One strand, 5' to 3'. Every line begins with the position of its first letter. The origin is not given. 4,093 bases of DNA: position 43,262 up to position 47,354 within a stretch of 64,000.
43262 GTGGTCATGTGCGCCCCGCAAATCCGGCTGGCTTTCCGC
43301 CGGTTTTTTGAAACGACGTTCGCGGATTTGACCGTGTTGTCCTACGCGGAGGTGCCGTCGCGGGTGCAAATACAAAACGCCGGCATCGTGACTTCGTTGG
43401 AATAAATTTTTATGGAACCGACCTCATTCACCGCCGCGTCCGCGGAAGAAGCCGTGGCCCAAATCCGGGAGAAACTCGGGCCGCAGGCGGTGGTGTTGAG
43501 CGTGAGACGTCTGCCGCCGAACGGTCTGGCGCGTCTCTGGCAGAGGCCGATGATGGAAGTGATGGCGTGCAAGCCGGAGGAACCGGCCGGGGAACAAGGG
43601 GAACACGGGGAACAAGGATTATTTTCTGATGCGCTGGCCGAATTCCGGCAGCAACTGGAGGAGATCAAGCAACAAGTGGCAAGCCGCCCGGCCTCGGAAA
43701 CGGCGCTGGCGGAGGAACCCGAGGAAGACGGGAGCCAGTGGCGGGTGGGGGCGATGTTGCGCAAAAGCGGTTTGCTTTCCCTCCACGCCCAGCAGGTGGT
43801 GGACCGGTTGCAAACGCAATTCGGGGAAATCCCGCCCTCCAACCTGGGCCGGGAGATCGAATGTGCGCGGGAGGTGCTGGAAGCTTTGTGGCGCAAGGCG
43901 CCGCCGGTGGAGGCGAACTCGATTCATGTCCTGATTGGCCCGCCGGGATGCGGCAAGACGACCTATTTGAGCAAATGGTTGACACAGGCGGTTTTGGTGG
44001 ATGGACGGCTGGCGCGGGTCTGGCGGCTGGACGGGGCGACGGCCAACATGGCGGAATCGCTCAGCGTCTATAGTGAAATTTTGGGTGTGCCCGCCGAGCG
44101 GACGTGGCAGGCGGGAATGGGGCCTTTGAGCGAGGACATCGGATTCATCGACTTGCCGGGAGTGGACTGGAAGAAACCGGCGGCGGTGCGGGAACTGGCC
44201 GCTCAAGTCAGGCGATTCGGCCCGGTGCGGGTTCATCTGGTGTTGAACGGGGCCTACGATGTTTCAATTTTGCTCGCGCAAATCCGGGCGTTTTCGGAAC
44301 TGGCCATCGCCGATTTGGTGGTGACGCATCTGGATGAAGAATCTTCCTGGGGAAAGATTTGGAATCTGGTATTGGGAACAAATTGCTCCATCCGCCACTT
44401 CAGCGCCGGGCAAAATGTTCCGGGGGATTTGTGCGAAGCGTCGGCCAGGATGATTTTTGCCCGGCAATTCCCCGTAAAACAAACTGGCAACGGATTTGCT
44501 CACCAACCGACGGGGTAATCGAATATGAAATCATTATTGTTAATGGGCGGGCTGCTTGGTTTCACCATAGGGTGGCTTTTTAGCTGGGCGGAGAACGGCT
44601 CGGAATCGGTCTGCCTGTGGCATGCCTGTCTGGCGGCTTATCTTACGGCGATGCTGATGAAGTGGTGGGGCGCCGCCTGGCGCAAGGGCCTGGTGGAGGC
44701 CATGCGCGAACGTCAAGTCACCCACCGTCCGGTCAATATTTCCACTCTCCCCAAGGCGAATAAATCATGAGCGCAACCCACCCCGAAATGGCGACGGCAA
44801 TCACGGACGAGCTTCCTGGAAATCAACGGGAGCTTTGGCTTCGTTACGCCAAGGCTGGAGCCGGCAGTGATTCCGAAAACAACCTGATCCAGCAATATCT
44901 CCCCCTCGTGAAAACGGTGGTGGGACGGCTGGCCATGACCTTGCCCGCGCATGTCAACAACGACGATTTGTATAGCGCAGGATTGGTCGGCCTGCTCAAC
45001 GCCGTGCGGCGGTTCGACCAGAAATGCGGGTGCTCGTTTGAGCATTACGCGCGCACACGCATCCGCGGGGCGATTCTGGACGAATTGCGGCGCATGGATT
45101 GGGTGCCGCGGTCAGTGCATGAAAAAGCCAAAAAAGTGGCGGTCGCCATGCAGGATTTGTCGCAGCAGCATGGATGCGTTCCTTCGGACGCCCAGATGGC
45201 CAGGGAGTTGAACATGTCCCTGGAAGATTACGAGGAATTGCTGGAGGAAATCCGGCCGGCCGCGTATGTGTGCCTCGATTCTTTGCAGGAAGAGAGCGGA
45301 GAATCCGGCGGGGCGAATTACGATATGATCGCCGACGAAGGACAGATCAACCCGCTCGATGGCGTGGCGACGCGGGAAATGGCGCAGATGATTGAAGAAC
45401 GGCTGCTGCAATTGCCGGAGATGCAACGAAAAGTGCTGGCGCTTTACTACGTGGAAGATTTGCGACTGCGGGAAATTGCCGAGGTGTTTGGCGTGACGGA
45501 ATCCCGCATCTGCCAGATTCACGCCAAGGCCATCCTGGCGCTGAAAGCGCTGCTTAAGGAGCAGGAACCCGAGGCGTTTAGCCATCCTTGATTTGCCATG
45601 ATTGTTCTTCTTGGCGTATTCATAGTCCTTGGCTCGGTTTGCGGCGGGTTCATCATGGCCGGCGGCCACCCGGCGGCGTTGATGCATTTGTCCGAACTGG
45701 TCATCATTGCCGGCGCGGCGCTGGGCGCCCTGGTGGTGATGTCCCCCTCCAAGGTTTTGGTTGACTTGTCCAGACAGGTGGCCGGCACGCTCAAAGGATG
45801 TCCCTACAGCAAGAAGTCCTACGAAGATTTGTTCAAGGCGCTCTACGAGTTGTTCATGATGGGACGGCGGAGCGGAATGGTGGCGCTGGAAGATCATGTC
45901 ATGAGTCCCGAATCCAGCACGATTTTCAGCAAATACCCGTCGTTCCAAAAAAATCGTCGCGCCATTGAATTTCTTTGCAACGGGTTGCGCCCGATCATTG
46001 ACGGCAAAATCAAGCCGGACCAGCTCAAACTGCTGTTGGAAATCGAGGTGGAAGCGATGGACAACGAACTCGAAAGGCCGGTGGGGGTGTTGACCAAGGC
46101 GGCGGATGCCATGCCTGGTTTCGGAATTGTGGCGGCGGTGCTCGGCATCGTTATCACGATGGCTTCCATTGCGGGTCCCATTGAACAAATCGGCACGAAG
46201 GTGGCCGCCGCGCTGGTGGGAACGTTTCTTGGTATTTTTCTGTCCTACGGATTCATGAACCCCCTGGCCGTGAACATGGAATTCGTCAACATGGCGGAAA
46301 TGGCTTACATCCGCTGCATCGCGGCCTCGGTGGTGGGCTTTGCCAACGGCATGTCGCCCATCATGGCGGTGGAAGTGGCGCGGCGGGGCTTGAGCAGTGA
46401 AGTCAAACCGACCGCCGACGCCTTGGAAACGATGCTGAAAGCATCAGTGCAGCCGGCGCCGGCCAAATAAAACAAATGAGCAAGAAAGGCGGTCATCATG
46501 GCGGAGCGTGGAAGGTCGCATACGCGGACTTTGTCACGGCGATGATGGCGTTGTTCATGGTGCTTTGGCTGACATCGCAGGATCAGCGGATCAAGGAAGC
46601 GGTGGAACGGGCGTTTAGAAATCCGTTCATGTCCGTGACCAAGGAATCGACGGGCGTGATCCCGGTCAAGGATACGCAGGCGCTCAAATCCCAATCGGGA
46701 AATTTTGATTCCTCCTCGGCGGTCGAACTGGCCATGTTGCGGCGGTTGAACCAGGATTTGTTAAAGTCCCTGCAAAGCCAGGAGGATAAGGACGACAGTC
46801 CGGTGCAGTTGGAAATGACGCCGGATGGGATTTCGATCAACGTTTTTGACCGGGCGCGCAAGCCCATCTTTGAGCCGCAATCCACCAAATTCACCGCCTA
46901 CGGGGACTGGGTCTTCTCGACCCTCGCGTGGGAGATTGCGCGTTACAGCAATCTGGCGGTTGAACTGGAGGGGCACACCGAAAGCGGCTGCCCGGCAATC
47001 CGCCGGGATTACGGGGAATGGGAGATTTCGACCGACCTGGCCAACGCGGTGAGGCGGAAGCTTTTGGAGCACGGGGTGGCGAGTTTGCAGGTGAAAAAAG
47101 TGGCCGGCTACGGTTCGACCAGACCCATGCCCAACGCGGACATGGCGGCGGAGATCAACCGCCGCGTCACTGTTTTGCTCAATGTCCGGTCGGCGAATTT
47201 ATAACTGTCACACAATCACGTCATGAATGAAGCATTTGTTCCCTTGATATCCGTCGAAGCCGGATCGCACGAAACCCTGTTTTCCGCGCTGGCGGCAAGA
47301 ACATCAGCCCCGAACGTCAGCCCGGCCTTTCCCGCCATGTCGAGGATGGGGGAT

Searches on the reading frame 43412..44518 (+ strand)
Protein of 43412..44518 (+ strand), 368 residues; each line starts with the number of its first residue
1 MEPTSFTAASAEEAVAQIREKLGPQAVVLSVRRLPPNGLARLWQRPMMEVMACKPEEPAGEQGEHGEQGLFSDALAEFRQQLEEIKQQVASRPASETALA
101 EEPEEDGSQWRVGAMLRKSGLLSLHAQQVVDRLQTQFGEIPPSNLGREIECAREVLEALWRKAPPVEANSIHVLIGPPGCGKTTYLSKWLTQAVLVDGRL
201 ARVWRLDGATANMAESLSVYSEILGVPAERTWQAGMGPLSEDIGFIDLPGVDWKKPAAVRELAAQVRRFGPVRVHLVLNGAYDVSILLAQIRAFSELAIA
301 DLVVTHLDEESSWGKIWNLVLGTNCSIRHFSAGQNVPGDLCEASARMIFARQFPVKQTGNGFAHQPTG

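Call 49: search_protein_families(library=pfam, proteins=[window:43412-44518:+], max_evalue=0.00001)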
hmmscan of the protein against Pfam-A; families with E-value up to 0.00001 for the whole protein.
window:43412-44518:+ (368 aa): 1 family
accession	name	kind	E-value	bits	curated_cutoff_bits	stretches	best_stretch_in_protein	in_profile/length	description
PF00448.28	SRP54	-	3.6e-10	40.3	22.7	1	171-348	3-190/196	SRP54-type protein, GTPase domain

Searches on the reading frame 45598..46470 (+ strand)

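Call 49: search_protein_families(library=pfam, proteins=[window:45598-46470:+], max_evalue=0.00001)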
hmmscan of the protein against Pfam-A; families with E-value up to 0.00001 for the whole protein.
window:45598-46470:+ (290 aa): 2 families
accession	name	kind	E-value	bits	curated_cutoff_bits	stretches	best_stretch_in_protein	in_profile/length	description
PF20560.3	MotA_N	-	4.7e-23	81.7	27.3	1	5-93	2-91/91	Motility protein A N-terminal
PF01618.21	MotA_ExbB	-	8.1e-13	48.7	22.9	1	124-216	8-104/127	MotA/TolQ/ExbB proton channel family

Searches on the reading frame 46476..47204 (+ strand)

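Call 49: search_protein_families(library=pfam, proteins=[window:46476-47204:+], max_evalue=0.00001)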
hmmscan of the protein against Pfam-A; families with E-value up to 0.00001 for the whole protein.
window:46476-47204:+ (242 aa): 2 families
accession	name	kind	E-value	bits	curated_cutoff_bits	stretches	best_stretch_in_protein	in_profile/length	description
PF13677.11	MotB_plug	-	8.6e-16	57.7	24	1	3-51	9-58/58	Membrane MotB of proton-channel complex MotA/MotB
PF00691.25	OmpA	-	2.4e-09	37.8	27.2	1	132-225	2-92/98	OmpA family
